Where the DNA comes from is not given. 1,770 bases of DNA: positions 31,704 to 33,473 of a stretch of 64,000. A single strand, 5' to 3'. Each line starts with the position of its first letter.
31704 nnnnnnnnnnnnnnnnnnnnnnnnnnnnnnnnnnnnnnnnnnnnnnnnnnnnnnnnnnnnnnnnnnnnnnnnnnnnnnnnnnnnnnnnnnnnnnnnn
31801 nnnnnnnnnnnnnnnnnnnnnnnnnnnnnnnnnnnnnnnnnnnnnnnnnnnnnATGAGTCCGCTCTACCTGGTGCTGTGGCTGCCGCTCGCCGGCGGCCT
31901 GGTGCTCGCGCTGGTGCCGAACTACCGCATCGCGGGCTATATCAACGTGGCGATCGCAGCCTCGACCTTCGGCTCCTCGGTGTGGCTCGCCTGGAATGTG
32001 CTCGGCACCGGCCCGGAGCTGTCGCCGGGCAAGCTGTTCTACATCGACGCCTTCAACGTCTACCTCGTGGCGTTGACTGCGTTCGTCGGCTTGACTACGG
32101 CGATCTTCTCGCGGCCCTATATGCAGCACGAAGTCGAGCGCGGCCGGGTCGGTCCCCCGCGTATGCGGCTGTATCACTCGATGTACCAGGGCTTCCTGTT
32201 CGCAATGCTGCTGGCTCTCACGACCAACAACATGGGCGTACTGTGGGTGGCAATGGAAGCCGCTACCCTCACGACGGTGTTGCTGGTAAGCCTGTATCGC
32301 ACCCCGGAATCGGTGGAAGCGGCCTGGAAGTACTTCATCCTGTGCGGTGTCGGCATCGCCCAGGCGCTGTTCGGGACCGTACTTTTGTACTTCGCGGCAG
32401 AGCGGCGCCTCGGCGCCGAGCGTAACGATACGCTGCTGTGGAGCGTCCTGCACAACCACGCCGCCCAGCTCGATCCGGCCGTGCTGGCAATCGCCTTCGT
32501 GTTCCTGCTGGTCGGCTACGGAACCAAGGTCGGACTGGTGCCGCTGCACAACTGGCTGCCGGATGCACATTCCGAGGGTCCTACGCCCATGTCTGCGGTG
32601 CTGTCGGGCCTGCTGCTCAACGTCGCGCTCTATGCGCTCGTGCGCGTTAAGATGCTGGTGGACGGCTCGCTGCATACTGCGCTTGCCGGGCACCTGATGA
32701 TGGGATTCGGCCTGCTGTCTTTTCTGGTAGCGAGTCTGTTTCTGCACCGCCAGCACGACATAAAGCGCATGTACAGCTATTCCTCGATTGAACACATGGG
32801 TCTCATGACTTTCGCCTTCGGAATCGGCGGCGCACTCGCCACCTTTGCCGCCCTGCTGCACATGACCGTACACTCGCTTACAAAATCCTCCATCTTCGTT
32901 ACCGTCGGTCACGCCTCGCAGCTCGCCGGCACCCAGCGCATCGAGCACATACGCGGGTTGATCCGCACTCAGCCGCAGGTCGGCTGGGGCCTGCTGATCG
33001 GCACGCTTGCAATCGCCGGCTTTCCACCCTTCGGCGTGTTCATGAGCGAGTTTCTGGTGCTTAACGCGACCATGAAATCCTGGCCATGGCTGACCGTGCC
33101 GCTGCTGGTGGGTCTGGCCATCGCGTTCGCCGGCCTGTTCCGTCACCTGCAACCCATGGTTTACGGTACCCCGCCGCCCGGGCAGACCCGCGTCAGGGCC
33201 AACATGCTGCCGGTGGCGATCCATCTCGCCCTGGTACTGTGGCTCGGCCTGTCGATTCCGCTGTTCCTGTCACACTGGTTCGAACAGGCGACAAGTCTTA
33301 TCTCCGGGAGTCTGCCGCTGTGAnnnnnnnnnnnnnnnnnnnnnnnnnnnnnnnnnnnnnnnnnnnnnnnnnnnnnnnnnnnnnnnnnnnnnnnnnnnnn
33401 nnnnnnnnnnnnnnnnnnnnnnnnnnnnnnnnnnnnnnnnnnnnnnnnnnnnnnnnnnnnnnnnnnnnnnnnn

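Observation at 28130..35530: Six-gene hydrogenase-4-like (Ehr-type) membrane complex whose catalytic subunit has lost every [NiFe] cysteine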

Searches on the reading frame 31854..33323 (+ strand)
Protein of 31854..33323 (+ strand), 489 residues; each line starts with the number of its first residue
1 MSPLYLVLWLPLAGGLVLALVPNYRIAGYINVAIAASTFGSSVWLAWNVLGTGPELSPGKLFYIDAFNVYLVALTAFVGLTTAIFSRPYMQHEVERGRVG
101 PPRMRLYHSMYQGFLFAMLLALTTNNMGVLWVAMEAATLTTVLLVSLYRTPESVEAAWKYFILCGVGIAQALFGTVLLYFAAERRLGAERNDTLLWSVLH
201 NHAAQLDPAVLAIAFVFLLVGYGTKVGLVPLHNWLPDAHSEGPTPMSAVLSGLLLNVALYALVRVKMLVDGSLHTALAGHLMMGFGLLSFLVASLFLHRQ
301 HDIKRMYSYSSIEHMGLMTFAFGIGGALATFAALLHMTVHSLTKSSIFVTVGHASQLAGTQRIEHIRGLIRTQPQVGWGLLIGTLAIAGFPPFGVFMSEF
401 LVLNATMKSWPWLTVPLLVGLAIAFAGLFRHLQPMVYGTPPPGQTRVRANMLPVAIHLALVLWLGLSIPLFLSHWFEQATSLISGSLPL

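Call 4: search_protein_families(library=pfam, proteins=[window:31854-33323:+])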
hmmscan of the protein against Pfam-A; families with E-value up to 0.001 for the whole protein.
window:31854-33323:+ (489 aa): 2 families
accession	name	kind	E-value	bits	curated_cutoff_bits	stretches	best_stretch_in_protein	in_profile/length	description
PF00361.26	Proton_antipo_M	-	4.9e-53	180.7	21.5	1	125-417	2-286/294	NADH:quinone oxidoreductase/Mrp antiporter, TM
PF00662.26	Proton_antipo_N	-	0.00029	21.1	24.5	0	62-96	13-47/51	NADH-Ubiquinone oxidoreductase (complex I), chain 5 N-terminus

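Call 5: search_protein_families(library=ncbifam, proteins=[window:31854-33323:+])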
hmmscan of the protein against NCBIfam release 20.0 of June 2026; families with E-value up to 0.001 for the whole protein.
window:31854-33323:+ (489 aa): 72 families (the best 25 are shown)
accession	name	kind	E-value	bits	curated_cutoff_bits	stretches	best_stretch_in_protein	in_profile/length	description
NF005045.0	PRK06458.1-5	equivalog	1.7e-234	779.3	543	1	4-485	4-484/484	hydrogenase 4 subunit F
NF005043.0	PRK06458.1-3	equivalog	3.3e-189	629.9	533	1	3-483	8-482/483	hydrogenase 4 subunit F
NF005044.0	PRK06458.1-4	equivalog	1.3e-124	417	610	1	30-483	38-494/531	hydrogenase 4 subunit F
NF005041.0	PRK06458.1-1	equivalog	2e-96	324.1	951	1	43-479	51-490/526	hydrogenase 4 subunit F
NF006427.0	PRK08676.1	equivalog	4.5e-84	283.1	511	1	56-478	54-478/486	hydrogenase membrane subunit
NF005042.0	PRK06458.1-2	equivalog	2.7e-68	231.1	437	1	60-440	52-406/439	hydrogenase 4 subunit F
NF005086.0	PRK06521.1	equivalog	7.7e-56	189.9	667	1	61-410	75-418/669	hydrogenase 4 subunit B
NF006241.0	PRK08377.1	equivalog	4.4e-52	177.7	645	1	59-462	71-454/494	NADH dehydrogenase subunit N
TIGR01972.1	NDH_I_M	subfamily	5.2e-51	173.8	263.8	1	6-480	3-479/486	NADH-quinone oxidoreductase subunit M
NF006418.0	PRK08667.1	equivalog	6.3e-48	163.7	794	1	62-415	73-417/644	hydrogenase membrane subunit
NF009305.0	PRK12662.1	equivalog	1.2e-44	152.9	700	1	62-463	72-463/492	putative monovalent cation/H+ antiporter subunit D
TIGR01770.1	NDH_I_N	subfamily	1.5e-44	152.8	332.6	1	31-433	38-429/472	NADH-quinone oxidoreductase subunit NuoN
NF005097.0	PRK06525.1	equivalog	4.6e-44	150.9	430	1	8-468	9-469/480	hydrogenase 4 subunit D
NF006240.0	PRK08376.1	subfamily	1.3e-43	149.7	662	1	61-466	85-490/521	putative monovalent cation/H+ antiporter subunit D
NF006419.0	PRK08668.1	equivalog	1.3e-40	139.8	617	1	60-464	64-459/613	NADH dehydrogenase subunit M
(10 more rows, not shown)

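Call 37: search_solved_structures(query=window:31854-33323:+, show_alignments=3, max_evalue=1e-20)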
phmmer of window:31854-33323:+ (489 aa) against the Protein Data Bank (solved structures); distinct sequences matched with E-value up to 1e-20: 9.
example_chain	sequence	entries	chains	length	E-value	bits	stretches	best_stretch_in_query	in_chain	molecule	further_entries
6u8y_H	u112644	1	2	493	2.7e-31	112.5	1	111-450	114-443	NADH dehydrogenase subunit N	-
6cfw_H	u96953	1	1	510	7.6e-30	107.7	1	62-465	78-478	Monovalent cation/H+ antiporter subunit D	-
6u8y_X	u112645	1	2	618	6e-25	91.6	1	121-464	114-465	NADH dehydrogenase subunit M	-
7qru_D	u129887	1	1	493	2.1e-23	86.5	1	48-469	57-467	Na+/H+ antiporter subunit D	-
4he8_L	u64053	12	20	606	6.8e-23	84.8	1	40-423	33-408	NADH-quinone oxidoreductase subunit 12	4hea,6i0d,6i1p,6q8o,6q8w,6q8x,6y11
6hum_F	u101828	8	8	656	5.4e-22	81.8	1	62-425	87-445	NADH dehydrogenase subunit 5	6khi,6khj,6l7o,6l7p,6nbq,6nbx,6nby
3rko_M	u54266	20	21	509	9.8e-22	81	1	154-438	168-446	NADH-QUINONE OXIDOREDUCTASE SUBUNIT M | NADH dehydrogenase I subunit M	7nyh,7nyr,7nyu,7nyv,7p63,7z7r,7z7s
7p61_M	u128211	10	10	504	1.1e-21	80.8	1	154-438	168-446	NADH dehydrogenase I subunit M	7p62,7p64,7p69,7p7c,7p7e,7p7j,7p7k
6tjv_D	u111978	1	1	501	1.4e-21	80.5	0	4-488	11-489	NADH dehydrogenase subunit 4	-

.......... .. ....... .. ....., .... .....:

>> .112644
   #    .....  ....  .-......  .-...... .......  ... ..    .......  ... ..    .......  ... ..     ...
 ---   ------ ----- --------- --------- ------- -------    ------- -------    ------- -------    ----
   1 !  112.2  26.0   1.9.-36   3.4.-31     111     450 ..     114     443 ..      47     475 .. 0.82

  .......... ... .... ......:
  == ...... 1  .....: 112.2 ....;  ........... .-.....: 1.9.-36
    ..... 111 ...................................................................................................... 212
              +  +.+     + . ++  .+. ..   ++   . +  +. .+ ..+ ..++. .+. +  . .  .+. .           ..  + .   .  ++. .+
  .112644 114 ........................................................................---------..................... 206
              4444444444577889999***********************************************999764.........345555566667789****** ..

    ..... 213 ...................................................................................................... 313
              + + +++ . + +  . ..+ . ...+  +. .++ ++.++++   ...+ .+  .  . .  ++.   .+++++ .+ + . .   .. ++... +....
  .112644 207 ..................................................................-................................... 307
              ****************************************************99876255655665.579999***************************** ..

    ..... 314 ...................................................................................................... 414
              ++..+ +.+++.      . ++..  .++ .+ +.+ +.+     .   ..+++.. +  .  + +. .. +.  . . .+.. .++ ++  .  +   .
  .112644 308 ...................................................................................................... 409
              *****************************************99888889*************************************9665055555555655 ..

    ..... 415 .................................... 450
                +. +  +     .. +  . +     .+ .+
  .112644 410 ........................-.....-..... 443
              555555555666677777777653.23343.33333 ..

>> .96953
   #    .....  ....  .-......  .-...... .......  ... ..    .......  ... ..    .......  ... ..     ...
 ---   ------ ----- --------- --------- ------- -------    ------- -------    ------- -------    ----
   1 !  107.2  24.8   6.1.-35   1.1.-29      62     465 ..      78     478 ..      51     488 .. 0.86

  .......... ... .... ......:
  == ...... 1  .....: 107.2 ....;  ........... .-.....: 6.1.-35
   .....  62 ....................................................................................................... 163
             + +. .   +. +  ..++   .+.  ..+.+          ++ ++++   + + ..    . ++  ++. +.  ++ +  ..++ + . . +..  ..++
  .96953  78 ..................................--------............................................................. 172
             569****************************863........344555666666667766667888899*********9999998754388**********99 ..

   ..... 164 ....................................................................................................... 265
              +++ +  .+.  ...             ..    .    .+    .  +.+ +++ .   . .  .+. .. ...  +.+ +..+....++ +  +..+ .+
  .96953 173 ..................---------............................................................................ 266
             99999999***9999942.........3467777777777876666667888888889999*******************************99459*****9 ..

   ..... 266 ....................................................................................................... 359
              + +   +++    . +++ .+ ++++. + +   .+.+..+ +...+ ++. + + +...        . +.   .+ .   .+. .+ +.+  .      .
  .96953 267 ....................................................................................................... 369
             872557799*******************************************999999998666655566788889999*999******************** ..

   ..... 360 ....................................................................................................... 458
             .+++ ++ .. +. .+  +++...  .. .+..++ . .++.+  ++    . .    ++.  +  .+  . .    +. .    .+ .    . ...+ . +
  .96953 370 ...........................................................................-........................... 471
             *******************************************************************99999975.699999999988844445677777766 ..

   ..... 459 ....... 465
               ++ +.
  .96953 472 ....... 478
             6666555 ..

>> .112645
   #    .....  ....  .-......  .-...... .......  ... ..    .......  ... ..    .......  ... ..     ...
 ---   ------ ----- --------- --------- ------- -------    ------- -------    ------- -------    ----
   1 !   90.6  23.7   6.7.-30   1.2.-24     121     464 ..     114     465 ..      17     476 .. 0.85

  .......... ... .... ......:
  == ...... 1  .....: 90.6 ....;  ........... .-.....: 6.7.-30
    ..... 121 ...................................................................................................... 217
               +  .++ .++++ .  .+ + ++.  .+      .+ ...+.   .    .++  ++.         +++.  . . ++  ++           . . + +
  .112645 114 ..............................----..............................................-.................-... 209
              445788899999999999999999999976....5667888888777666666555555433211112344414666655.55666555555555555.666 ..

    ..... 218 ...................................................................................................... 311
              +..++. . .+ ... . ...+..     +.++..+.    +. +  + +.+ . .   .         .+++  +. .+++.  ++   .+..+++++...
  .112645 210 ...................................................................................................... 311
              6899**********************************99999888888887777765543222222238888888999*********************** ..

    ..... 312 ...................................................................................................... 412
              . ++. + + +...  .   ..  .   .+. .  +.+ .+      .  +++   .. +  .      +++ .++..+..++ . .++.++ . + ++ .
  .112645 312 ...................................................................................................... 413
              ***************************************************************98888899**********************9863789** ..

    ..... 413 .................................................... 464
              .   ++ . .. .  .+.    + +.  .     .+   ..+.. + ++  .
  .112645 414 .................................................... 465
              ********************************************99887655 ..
